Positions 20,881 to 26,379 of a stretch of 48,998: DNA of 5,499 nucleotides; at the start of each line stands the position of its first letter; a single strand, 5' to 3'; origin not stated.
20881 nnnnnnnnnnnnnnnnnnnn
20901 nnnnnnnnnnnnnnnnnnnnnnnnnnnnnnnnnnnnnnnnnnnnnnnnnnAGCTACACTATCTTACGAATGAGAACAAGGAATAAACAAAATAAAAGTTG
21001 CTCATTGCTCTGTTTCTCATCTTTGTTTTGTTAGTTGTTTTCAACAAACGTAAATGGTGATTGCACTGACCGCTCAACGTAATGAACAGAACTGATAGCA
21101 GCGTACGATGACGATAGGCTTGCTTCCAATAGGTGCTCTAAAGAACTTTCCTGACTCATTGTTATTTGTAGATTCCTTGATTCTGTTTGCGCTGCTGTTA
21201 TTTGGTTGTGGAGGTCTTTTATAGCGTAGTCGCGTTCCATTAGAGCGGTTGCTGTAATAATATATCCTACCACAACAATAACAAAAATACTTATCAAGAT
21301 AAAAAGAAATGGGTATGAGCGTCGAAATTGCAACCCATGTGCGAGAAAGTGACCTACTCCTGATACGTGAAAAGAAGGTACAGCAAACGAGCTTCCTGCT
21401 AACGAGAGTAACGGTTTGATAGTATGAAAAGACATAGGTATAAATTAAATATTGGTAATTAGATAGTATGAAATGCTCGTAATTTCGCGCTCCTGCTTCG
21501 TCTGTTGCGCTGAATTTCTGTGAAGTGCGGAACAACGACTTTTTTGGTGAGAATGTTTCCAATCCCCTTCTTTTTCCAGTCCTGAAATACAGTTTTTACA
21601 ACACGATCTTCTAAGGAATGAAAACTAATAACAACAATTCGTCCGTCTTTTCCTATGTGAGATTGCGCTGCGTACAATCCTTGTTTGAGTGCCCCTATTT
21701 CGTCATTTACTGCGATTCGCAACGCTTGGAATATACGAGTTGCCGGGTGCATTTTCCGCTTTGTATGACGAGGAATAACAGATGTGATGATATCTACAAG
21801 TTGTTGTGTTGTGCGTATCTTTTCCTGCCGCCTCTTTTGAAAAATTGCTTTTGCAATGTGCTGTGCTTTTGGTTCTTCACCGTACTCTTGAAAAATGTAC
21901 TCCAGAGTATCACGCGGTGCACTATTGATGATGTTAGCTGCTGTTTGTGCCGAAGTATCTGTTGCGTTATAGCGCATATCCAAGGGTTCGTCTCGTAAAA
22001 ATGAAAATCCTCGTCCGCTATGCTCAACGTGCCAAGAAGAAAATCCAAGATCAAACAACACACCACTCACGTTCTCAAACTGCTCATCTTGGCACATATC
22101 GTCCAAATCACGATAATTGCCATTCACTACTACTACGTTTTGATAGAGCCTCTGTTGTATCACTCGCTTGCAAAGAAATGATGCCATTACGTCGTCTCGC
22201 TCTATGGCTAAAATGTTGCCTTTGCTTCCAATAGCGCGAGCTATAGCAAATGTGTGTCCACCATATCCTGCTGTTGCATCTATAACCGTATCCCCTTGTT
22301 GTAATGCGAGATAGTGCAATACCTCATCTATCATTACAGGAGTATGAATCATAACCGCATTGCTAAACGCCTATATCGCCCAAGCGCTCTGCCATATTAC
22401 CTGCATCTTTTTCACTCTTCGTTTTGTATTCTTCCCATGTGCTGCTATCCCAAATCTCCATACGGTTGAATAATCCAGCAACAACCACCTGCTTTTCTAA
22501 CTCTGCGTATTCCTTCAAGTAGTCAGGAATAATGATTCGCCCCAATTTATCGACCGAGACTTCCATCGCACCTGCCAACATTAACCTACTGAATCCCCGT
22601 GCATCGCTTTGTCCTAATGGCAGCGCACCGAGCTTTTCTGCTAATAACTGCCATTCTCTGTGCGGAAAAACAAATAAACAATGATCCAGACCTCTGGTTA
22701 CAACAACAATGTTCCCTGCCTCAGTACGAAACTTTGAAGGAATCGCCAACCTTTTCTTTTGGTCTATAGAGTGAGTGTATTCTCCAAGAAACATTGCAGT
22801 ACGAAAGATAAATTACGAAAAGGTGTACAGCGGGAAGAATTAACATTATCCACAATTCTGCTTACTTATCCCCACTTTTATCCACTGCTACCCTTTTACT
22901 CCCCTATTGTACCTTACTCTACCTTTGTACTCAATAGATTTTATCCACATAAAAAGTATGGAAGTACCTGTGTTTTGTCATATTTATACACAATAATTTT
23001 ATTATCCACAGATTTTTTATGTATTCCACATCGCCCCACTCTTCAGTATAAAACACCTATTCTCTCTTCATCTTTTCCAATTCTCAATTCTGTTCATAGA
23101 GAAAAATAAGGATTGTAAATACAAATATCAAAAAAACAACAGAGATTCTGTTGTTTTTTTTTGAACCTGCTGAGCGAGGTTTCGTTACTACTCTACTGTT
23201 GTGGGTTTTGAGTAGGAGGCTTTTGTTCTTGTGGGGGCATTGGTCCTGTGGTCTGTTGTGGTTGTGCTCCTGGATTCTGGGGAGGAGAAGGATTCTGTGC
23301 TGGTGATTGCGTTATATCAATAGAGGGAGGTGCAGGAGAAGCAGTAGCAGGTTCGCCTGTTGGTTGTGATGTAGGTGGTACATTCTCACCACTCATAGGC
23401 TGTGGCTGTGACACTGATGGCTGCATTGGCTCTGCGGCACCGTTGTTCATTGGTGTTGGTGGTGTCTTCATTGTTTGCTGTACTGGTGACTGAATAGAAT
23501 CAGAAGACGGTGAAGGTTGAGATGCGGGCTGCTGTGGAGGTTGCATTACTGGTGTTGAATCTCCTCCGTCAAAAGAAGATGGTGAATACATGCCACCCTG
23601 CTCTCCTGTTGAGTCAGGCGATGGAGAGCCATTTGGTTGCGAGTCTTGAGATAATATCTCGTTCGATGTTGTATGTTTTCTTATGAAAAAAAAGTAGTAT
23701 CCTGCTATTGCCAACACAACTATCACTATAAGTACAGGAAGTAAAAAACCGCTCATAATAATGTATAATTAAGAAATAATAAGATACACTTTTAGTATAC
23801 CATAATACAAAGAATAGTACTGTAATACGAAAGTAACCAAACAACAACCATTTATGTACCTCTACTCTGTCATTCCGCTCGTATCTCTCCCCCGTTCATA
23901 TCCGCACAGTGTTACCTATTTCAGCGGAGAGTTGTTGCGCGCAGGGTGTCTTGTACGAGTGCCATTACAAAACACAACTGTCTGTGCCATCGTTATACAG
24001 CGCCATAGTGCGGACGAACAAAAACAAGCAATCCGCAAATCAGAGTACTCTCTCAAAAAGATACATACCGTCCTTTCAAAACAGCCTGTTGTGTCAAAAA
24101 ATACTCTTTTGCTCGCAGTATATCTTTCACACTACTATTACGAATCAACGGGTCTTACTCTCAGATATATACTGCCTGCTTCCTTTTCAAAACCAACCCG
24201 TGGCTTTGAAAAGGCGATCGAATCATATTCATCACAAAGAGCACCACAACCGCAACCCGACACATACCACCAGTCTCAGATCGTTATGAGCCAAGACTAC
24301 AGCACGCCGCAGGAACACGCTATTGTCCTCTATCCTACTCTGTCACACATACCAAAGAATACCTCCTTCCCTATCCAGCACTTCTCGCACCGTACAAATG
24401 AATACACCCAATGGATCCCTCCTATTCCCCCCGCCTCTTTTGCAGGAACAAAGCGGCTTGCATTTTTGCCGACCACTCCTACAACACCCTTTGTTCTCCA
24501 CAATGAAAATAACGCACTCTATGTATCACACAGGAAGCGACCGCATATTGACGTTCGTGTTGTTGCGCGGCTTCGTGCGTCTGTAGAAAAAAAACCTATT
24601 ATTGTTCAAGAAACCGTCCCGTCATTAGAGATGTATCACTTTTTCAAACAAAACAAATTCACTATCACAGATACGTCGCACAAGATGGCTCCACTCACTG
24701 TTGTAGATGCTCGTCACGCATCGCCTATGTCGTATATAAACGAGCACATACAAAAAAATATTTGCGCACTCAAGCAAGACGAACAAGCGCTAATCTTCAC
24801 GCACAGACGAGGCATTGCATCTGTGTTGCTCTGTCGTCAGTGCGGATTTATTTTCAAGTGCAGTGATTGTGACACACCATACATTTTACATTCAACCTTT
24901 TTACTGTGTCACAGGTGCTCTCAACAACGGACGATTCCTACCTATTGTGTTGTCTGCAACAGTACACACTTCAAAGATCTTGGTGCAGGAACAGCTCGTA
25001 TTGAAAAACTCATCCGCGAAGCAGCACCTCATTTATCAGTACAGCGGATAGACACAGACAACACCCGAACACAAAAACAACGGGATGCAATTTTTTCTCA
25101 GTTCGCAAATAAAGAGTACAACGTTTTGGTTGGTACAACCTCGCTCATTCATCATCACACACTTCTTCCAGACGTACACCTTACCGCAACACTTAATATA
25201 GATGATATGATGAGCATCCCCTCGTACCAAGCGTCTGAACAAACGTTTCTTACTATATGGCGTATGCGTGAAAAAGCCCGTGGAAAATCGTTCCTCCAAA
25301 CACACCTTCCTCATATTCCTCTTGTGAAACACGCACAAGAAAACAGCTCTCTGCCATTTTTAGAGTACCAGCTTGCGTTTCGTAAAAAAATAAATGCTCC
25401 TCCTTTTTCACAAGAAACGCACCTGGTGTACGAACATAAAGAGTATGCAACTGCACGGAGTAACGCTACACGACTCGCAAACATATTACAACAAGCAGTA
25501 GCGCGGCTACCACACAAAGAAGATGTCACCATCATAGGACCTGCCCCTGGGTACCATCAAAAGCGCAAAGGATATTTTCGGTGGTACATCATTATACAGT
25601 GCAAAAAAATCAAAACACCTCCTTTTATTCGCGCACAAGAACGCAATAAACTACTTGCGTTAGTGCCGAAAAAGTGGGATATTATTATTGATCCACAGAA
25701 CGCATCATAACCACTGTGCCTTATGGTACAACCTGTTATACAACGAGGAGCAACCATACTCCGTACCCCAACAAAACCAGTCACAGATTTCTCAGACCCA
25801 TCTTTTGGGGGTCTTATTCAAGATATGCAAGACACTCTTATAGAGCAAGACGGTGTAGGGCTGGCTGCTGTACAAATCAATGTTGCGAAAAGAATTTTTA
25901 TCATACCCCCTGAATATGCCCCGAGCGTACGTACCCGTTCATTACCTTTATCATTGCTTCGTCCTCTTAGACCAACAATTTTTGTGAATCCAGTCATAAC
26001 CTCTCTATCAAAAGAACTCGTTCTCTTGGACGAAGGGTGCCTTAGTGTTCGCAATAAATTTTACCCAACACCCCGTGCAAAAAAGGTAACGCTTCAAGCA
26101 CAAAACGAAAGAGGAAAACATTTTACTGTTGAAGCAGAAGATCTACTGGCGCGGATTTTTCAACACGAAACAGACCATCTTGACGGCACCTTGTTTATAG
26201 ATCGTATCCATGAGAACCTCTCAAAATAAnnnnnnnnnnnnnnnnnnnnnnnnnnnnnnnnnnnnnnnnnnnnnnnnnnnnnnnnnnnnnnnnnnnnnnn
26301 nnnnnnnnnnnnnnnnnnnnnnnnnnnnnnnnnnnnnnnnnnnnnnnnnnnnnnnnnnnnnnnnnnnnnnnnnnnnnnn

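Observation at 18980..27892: Perfect 220-bp inverted repeats bracket 8.47 kb of core division/translation genes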

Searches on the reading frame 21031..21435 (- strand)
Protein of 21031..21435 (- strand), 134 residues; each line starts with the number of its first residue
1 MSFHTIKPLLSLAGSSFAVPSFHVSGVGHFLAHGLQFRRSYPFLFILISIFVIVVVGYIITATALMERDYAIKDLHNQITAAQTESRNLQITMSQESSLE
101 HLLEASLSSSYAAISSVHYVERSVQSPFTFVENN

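Call 12: search_protein_families(library=pfam, proteins=[window:21031-21435:-])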
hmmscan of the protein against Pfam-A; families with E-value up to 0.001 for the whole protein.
window:21031-21435:- (134 aa): 0 families

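Call 59: search_protein_families(library=phrogs, proteins=[window:21031-21435:-], max_evalue=0.01)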
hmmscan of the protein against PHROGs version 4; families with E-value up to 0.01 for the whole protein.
window:21031-21435:- (134 aa): 0 families

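Call 60: search_protein_families(library=ncbifam, proteins=[window:21031-21435:-], max_evalue=0.01)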
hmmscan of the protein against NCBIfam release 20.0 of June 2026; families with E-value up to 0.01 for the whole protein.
window:21031-21435:- (134 aa): 1 family
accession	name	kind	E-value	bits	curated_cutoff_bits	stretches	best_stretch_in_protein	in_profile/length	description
NF053549.1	FtsL_Actino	equivalog_domain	0.00098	19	55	1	42-100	2-60/83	cell division protein FtsL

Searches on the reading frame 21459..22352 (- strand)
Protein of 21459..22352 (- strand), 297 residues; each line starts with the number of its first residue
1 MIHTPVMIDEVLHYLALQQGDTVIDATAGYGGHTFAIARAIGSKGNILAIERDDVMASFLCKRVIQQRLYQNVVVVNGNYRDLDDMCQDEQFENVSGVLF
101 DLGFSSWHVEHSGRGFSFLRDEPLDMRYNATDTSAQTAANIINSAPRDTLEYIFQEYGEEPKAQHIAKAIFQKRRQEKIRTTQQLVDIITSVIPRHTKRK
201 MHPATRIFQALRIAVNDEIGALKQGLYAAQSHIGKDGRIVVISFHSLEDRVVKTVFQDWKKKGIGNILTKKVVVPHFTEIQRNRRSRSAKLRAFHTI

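Call 12: search_protein_families(library=pfam, proteins=[window:21459-22352:-])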
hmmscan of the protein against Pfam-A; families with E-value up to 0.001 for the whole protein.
window:21459-22352:- (297 aa): 8 families
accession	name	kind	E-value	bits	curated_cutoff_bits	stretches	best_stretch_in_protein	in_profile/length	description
PF01795.25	Methyltransf_5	-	7.5e-89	298.7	27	1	2-295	3-307/309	MraW methylase family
PF01189.24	Methyltr_RsmB-F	-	3.4e-07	30.6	27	1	14-95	3-83/199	16S rRNA methyltransferase RsmB/F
PF01135.25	PCMT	-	2.3e-06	28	20.3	1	2-78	56-131/210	Protein-L-isoaspartate(D-aspartate) O-methyltransferase (PCMT)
PF13847.12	Methyltransf_31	-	3.2e-05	24.1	27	1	19-93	3-76/145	Methyltransferase domain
PF01209.24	Ubie_methyltran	-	0.00011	22.1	20.1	1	13-85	41-112/233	ubiE/COQ5 methyltransferase family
PF00398.26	RrnaAD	-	0.00019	21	24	1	3-83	14-88/263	Ribosomal RNA adenine dimethylase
PF02475.24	TRM5-TYW2_MTfase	-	0.00025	21.5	28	1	18-88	35-104/164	TRM5/TYW2 methyltransferase domain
PF13649.12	Methyltransf_25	-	0.00085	20.4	27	0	23-95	1-68/97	Methyltransferase domain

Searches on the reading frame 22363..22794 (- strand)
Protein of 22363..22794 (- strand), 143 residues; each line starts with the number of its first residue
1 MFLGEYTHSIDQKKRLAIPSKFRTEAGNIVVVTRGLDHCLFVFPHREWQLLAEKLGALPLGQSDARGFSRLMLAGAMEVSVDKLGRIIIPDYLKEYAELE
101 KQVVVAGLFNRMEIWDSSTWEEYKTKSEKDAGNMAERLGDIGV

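Call 12: search_protein_families(library=pfam, proteins=[window:22363-22794:-])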
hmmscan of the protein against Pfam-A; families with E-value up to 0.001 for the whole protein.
window:22363-22794:- (143 aa): 1 family
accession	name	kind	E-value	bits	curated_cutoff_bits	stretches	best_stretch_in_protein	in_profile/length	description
PF02381.23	MraZ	-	6.3e-38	129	23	2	72-137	1-67/72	MraZ protein, putative antitoxin-like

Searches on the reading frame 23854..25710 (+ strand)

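Call 12: search_protein_families(library=pfam, proteins=[window:23854-25710:+])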
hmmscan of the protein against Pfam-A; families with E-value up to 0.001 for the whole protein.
window:23854-25710:+ (618 aa): 3 families
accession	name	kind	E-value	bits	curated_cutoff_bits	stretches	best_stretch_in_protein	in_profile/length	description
PF17764.6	PriA_3primeBD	-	1.8e-12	47.4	22.7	1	12-108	4-96/96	3'DNA-binding domain (3'BD)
PF18074.6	PriA_C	-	6.9e-10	40.1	26.9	1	517-600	1-80/95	Primosomal protein N C-terminal domain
PF00271.37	Helicase_C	-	8.3e-05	23.3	23.5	0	366-430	20-74/110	Helicase conserved C-terminal domain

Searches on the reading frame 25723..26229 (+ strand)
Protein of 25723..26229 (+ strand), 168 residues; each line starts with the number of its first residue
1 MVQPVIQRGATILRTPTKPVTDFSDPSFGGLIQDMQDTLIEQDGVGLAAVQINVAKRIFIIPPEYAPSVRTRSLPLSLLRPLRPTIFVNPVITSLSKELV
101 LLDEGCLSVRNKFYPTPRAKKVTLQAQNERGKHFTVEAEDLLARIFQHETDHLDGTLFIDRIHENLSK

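Call 12: search_protein_families(library=pfam, proteins=[window:25723-26229:+])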
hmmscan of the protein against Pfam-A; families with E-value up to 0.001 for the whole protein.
window:25723-26229:+ (168 aa): 1 family
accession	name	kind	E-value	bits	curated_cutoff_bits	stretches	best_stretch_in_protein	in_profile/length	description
PF01327.26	Pep_deformylase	-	3.6e-43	147.3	22.8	1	3-164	2-152/156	Polypeptide deformylase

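Call 38: find_encoding_contigs(protein=window:25723-26229:+, flank=10000, max_places=10)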
Protein window:25723-26229:+ (168 aa): 2 contigs read that carry it; 2 places shown.
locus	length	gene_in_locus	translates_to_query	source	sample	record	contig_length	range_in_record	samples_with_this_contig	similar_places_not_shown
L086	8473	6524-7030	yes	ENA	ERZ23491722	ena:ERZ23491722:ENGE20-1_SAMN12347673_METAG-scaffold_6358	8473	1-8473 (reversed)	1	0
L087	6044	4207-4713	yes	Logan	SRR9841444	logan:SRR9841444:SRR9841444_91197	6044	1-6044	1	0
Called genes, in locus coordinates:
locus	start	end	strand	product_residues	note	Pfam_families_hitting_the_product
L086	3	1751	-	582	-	PF03717:PBP_dimer, PF00905:Transpeptidase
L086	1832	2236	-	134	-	-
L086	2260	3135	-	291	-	PF01189:Methyltr_RsmB-F (weak), PF01795:Methyltransf_5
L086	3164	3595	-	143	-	PF02381:MraZ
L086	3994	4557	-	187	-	-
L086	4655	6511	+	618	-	PF17764:PriA_3primeBD, PF18074:PriA_C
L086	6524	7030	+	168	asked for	PF01327:Pep_deformylase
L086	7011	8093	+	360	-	PF00551:Formyl_trans_N, PF02911:Formyl_trans_C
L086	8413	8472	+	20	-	?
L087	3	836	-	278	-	?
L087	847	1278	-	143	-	PF02381:MraZ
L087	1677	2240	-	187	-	-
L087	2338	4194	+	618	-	PF17764:PriA_3primeBD, PF18074:PriA_C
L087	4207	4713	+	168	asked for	PF01327:Pep_deformylase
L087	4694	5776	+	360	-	PF00551:Formyl_trans_N, PF02911:Formyl_trans_C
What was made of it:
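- Tried and rejected: The def look-up (call 38) returned only same-sample contigs.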
